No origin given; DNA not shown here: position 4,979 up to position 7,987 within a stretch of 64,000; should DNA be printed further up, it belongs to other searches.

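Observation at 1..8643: dlt-like acyl-transfer cluster: FAAL-ACP-TE + PPTase + two MBOATs + SGNH/DltD-like + GT4 + sulfotransferase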

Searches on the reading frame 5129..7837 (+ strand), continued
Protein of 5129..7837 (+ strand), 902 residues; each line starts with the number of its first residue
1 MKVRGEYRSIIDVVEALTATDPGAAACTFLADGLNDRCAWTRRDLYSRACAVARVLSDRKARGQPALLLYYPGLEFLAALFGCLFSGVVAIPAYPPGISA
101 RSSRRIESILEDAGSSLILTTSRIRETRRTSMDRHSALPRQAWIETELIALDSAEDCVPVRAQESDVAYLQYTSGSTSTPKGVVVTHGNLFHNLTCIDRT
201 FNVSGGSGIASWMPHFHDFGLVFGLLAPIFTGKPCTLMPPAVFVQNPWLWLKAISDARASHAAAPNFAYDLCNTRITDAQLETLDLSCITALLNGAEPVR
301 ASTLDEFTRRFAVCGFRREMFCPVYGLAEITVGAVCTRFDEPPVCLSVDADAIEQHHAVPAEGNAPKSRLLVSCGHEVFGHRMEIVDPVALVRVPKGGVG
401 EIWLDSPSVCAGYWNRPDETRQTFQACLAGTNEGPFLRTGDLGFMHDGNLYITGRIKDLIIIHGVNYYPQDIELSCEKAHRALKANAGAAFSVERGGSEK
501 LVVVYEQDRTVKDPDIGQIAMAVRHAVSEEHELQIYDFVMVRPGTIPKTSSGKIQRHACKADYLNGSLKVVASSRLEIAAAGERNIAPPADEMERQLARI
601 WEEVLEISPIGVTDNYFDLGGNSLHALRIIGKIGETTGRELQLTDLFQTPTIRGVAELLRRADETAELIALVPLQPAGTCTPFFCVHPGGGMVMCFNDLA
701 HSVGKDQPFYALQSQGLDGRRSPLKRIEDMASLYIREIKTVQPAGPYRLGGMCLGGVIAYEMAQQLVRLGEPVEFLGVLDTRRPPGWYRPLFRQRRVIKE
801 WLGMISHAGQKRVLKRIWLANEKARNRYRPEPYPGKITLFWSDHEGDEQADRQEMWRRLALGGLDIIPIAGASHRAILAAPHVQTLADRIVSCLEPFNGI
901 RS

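Call 11: find_encoding_contigs(protein=P0004, flank=10000, max_places=2)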
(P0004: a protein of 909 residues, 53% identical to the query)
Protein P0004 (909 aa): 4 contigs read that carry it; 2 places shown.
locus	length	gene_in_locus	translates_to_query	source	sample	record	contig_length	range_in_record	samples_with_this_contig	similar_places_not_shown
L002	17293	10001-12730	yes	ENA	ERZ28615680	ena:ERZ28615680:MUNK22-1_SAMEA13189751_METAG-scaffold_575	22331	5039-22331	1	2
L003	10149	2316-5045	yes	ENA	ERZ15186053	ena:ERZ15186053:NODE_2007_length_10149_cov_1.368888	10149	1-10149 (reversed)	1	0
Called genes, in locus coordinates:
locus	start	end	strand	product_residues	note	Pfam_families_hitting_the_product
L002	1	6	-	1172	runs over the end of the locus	PF02415:Chlam_PMP (faint), PF00801:PKD (weak), PF18911:PKD_4 (weak)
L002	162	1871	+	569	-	PF00920:ILVD_EDD_N, PF24877:ILV_EDD_C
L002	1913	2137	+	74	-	PF04014:MazE_antitoxin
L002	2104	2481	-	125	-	-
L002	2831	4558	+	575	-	PF02776:TPP_enzyme_N, PF00205:TPP_enzyme_M, PF02775:TPP_enzyme_C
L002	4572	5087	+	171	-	PF13291:ACT_4 (weak), PF01842:ACT, PF22629:ACT_AHAS_ss, PF13710:ACT_5, PF10369:ALS_ss_C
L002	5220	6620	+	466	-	PF00330:Aconitase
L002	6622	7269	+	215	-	PF00694:Aconitase_C, PF27512:LeuD (weak), PF27434:LeuD_C (weak)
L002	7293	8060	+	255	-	PF13482:RNase_H_2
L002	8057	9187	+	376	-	PF13439:Glyco_transf_4, PF13579:Glyco_trans_4_4, PF20706:GT4-conflict (weak), PF00534:Glycos_transf_1, PF13692:Glyco_trans_1_4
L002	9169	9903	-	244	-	PF22624:AASDHPPT_N, PF01648:ACPS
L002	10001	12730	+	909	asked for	PF00501:AMP-binding, PF23024:AMP-dom_DIP2-like, PF24919:Mug62 (weak), PF00550:PP-binding, PF00975:Thioesterase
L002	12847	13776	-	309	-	PF00685:Sulfotransfer_1, PF13469:Sulfotransfer_3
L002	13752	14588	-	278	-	PF06293:Kdo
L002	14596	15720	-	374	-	PF00135:COesterase, PF20434:BD-FAE, PF07859:Abhydrolase_3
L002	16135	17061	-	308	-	PF13624:SurA_N_3, PF13145:Rotamase_2, PF13616:Rotamase_3, PF00639:Rotamase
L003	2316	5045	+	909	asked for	PF00501:AMP-binding, PF23024:AMP-dom_DIP2-like, PF24919:Mug62 (weak), PF00550:PP-binding, PF00975:Thioesterase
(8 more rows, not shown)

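Call 12: find_encoding_contigs(protein=P0005, flank=10000, max_places=2)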
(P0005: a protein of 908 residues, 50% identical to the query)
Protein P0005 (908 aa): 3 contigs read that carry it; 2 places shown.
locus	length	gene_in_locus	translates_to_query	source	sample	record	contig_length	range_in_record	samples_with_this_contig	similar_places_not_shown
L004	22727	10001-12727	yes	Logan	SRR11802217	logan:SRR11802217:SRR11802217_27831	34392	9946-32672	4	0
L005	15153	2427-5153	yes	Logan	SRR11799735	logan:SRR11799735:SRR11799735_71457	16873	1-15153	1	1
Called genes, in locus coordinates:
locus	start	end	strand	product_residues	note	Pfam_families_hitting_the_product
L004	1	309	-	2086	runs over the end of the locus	PF22842:Pel9A-like_beta_helix (faint), PF18911:PKD_4 (weak), PF00801:PKD (weak), PF18911:PKD_4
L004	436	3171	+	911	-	-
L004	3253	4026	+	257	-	PF13145:Rotamase_2 (weak)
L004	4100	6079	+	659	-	-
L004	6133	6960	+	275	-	PF01149:Fapy_DNA_glyco, PF06831:H2TH, PF06827:zf-FPG_IleRS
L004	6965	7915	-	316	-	PF04463:2-thiour_desulf, PF08349:DUF1722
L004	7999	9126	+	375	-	PF13439:Glyco_transf_4, PF13579:Glyco_trans_4_4, PF00534:Glycos_transf_1, PF13692:Glyco_trans_1_4, PF20706:GT4-conflict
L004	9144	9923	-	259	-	PF22624:AASDHPPT_N, PF01648:ACPS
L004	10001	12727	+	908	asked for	PF00501:AMP-binding, PF23024:AMP-dom_DIP2-like, PF00550:PP-binding, PF00975:Thioesterase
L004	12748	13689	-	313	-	PF00685:Sulfotransfer_1, PF13469:Sulfotransfer_3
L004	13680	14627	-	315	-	PF06293:Kdo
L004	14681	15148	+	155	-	PF08534:Redoxin, PF00578:AhpC-TSA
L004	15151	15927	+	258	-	PF01026:TatD_DNase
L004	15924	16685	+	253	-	PF00899:ThiF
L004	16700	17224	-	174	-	-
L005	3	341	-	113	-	?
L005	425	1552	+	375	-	PF13439:Glyco_transf_4, PF13579:Glyco_trans_4_4, PF00534:Glycos_transf_1, PF13692:Glyco_trans_1_4, PF20706:GT4-conflict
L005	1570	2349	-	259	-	PF22624:AASDHPPT_N, PF01648:ACPS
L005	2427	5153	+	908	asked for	PF00501:AMP-binding, PF23024:AMP-dom_DIP2-like, PF00550:PP-binding, PF00975:Thioesterase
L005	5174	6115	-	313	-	PF00685:Sulfotransfer_1, PF13469:Sulfotransfer_3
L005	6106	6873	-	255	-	PF06293:Kdo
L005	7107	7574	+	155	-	PF08534:Redoxin, PF00578:AhpC-TSA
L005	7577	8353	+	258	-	PF01026:TatD_DNase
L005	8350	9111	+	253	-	PF00899:ThiF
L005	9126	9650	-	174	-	-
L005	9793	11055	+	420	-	PF00180:Iso_dh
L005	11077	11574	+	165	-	PF01467:CTP_transf_like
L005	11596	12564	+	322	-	PF01073:3Beta_HSD, PF01370:Epimerase, PF04321:RmlD_sub_bind, PF16363:GDP_Man_Dehyd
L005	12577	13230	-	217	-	PF00596:Aldolase_II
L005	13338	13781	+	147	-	PF00582:Usp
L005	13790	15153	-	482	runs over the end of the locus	PF02386:TrkH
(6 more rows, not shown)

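Call 13: find_encoding_contigs(protein=P0006, flank=10000, max_places=2)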
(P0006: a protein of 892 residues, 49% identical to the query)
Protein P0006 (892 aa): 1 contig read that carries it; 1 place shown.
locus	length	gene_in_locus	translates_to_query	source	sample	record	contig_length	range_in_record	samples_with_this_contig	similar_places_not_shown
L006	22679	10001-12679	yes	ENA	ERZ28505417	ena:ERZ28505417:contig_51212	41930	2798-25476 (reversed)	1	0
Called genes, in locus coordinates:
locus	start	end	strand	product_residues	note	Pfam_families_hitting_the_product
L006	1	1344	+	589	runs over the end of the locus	PF01496:V_ATPase_I (faint)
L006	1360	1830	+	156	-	PF00137:ATP-synt_C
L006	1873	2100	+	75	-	PF09720:Unstab_antitox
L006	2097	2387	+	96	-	-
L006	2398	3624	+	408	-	PF00155:Aminotran_1_2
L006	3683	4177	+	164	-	PF09411:PagL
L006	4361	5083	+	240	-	PF01618:MotA_ExbB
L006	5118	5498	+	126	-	PF02472:ExbD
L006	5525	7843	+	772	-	PF24575:TPR_Slam (faint), PF00515:TPR_1 (faint), PF07719:TPR_2 (faint), PF13176:TPR_7 (faint), PF13181:TPR_8 (faint), PF13174:TPR_6 (weak), PF13174:TPR_6 (weak), PF13432:TPR_16, +11 more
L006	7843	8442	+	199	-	-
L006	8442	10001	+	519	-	PF07969:Amidohydro_3, PF01979:Amidohydro_1 (faint), PF07969:Amidohydro_3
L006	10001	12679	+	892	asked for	PF00501:AMP-binding, PF23024:AMP-dom_DIP2-like, PF00550:PP-binding, PF00975:Thioesterase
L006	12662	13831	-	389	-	PF03773:ArsP_1, PF00403:HMA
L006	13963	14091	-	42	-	-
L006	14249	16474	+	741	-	PF00069:Pkinase, PF01636:APH (faint), PF07714:PK_Tyr_Ser-Thr, PF03109:ABC1, PF03130:HEAT_PBS (faint), PF13646:HEAT_2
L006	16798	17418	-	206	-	PF01583:APS_kinase, PF13671:AAA_33 (weak)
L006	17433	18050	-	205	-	PF07963:N_methyl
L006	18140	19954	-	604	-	PF13431:TPR_17 (faint), PF04932:Wzy_C, PF07719:TPR_2 (faint), PF13428:TPR_14 (faint)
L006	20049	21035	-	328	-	PF02563:Poly_export, PF10531:SLBB, PF22461:SLBB_2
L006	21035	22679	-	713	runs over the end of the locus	PF02706:Wzz, PF13807:GNVR, PF01656:CbiA (weak), PF10609:ParA, PF13614:AAA_31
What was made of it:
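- L006: APS kinase, Wzy, Wzz and Poly_export (call 13). L006 has FAAL-ACP-TE without GT4, PPTase or ST, and with PagL about 6 kb away (call 13).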

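Call 14: find_encoding_contigs(protein=P0008, flank=10000, max_places=2)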
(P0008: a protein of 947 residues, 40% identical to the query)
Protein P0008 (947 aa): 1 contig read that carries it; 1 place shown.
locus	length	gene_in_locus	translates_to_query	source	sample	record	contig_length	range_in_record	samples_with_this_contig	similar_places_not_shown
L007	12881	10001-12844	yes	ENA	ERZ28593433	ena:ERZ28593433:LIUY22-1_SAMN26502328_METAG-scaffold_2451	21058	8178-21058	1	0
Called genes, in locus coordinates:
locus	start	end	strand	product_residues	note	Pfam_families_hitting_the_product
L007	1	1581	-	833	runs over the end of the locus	PF13472:Lipase_GDSL_2 (weak)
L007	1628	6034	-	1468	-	PF13439:Glyco_transf_4 (faint), PF00534:Glycos_transf_1, PF13692:Glyco_trans_1_4, PF00535:Glycos_transf_2, PF13641:Glyco_tranf_2_3, PF00535:Glycos_transf_2, PF10111:Glyco_tranf_2_2 (weak)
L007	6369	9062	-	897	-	-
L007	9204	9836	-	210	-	-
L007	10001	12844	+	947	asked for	PF00501:AMP-binding, PF23024:AMP-dom_DIP2-like, PF00550:PP-binding, PF00975:Thioesterase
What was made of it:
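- L007: a GT4+GT2+GT2 giant protein (call 14).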

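Call 16: search_solved_structures(query=window:5129-7837:+, max_evalue=0.00001)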
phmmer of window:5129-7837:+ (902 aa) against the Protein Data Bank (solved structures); distinct sequences matched with E-value up to 0.00001: 203 (the best 60 are shown).
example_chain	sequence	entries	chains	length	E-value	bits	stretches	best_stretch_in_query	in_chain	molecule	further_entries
7r7e_A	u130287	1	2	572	4.3e-151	507.7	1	5-572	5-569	Polyketide synthase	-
7r7f_A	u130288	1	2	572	5.3e-151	507.4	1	5-572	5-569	Polyketide synthase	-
7r7g_A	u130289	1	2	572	1e-150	506.5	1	5-572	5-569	Polyketide synthase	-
3kxw_A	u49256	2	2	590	6.9e-115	387.9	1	7-578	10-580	Saframycin Mx1 synthetase B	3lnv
5d6j_A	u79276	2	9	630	1.6e-96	327.1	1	32-570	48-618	Acyl-CoA synthase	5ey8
5icr_A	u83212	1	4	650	1.9e-96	326.9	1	32-570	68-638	Acyl-CoA synthase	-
5ey9_A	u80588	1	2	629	4.9e-91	309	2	32-495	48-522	Long-chain-fatty-acid--AMP ligase FadD32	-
5hm3_A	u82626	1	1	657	5.8e-91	308.8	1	35-572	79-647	Long-chain-fatty-acid--AMP ligase FadD32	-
8hd4_A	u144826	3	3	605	4.9e-90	305.7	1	31-565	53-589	Long-chain-fatty-acid--AMP ligase FadD23 | Fatty-acid-CoA ligase FadD23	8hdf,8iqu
3e53_A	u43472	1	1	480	2.1e-73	250.7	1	20-455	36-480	FATTY-ACID-CoA LIGASE FADD28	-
7wua_A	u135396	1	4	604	2.3e-73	250.5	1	40-563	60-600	Acyl-CoA synthase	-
3t5a_A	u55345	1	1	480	2.8e-72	247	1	20-455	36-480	Long-chain-fatty-acid--AMP ligase FadD28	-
3pbk_A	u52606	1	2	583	1.7e-71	244.4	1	43-564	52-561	Fatty Acyl-Adenylate Ligase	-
8hcz_A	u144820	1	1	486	2.3e-70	240.6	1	31-460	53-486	Long-chain-fatty-acid--AMP ligase FadD23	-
5d6n_A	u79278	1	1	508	1.8e-69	237.7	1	32-456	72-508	Acyl-CoA synthase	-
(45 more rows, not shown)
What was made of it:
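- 5129..6853 (+): FAAL (fatty acyl-AMP ligase) domain of the tridomain protein, aa 1 to about 575. Next are the Legionella FAAL and FadD32 (call 16).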

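Call 19: find_encoding_contigs(protein=P0001, flank=10000, max_places=2)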
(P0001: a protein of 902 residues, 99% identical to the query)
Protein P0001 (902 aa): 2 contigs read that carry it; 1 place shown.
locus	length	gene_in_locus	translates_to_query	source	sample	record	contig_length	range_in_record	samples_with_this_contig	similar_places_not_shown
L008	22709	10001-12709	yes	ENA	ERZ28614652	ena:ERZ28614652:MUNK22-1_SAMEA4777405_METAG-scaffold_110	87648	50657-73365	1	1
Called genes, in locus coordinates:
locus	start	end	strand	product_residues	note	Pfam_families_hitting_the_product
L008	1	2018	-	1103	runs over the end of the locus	PF00676:E1_dh, PF02779:Transket_pyr, PF02780:Transketolase_C, PF00364:Biotin_lipoyl, PF08545:ACP_syn_III, PF08541:ACP_syn_III_C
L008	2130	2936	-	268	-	PF21948:LplA-B_cat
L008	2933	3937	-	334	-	-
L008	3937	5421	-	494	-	PF03062:MBOAT, PF13813:MBOAT_2 (weak)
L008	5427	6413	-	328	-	-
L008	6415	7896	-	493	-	PF03062:MBOAT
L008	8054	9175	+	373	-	PF13439:Glyco_transf_4, PF13579:Glyco_trans_4_4, PF00534:Glycos_transf_1, PF20706:GT4-conflict, PF13692:Glyco_trans_1_4, PF13524:Glyco_trans_1_2 (weak)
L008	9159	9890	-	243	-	PF01648:ACPS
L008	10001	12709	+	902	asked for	PF00501:AMP-binding, PF23024:AMP-dom_DIP2-like, PF00550:PP-binding, PF00975:Thioesterase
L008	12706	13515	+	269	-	PF00685:Sulfotransfer_1, PF13469:Sulfotransfer_3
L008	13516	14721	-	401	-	PF01471:PG_binding_1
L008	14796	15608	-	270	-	PF00106:adh_short (weak), PF13561:adh_short_C2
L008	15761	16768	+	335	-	PF02517:Rce1-like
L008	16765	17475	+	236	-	PF18912:DZR_2, PF00156:Pribosyltran (weak)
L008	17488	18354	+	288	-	PF17848:Zn_ribbon_ACC, PF01039:Carboxyl_trans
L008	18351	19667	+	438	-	PF08245:Mur_ligase_M, PF02875:Mur_ligase_C, PF27239:FOL3_C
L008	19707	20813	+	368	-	PF03033:Glyco_transf_28, PF13439:Glyco_transf_4 (weak), PF13579:Glyco_trans_4_4, PF04101:Glyco_tran_28_C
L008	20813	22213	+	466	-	PF01225:Mur_ligase, PF08245:Mur_ligase_M, PF02875:Mur_ligase_C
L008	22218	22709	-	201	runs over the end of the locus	-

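Call 20: find_encoding_contigs(protein=P0002, flank=10000, max_places=1)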
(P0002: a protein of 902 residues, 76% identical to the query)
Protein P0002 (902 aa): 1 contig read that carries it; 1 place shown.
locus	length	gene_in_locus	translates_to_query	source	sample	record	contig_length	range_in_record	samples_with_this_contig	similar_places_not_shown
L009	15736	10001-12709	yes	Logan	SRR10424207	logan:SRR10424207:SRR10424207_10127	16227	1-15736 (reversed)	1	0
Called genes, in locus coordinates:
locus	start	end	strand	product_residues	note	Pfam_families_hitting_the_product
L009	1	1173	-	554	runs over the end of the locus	?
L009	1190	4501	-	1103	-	PF00676:E1_dh, PF02779:Transket_pyr, PF02780:Transketolase_C, PF00364:Biotin_lipoyl, PF25917:BSH_RND (weak), PF25984:BSH_YknX (faint), PF08545:ACP_syn_III, PF08541:ACP_syn_III_C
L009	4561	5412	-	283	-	PF21948:LplA-B_cat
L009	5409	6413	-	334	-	-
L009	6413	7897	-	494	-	PF03062:MBOAT, PF13813:MBOAT_2 (weak)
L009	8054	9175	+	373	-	PF13439:Glyco_transf_4, PF13579:Glyco_trans_4_4, PF00534:Glycos_transf_1, PF13692:Glyco_trans_1_4, PF13524:Glyco_trans_1_2 (weak), PF20706:GT4-conflict (weak)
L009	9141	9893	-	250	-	PF01648:ACPS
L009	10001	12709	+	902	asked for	PF00501:AMP-binding, PF23024:AMP-dom_DIP2-like, PF00550:PP-binding, PF00975:Thioesterase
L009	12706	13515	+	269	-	PF00685:Sulfotransfer_1, PF13469:Sulfotransfer_3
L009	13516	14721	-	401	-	PF01471:PG_binding_1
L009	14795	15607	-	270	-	PF00106:adh_short (weak), PF13561:adh_short_C2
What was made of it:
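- Checked: The MBOAT operon continues beyond the left edge of the window (calls 19, 20).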

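Call 35: find_encoding_contigs(protein=P0031, flank=10000, max_places=1)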
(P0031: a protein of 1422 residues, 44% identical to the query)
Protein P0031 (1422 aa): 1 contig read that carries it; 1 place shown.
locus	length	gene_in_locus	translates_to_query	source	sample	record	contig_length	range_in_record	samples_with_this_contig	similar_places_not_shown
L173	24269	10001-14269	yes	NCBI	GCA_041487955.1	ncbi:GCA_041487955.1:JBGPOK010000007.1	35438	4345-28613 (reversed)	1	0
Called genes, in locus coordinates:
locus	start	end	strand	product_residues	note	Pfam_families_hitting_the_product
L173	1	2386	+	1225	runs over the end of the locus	PF00873:ACR_tran, PF02355:SecD_SecF_C (faint), PF00873:ACR_tran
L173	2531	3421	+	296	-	PF00497:SBP_bac_3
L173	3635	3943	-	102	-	-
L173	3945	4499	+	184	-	PF02806:Alpha-amylase_C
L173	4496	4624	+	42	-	-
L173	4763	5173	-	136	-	PF01850:PIN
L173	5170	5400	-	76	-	PF04014:MazE_antitoxin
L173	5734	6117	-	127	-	PF13560:HTH_31, PF12844:HTH_19, PF01381:HTH_3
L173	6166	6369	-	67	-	-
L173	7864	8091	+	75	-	-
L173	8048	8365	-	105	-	-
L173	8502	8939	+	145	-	PF18882:DUF5647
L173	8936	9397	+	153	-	PF22091:DUF6941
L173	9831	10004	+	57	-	-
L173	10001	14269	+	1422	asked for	PF00501:AMP-binding, PF23024:AMP-dom_DIP2-like, PF00550:PP-binding, PF00685:Sulfotransfer_1, PF13469:Sulfotransfer_3, PF00975:Thioesterase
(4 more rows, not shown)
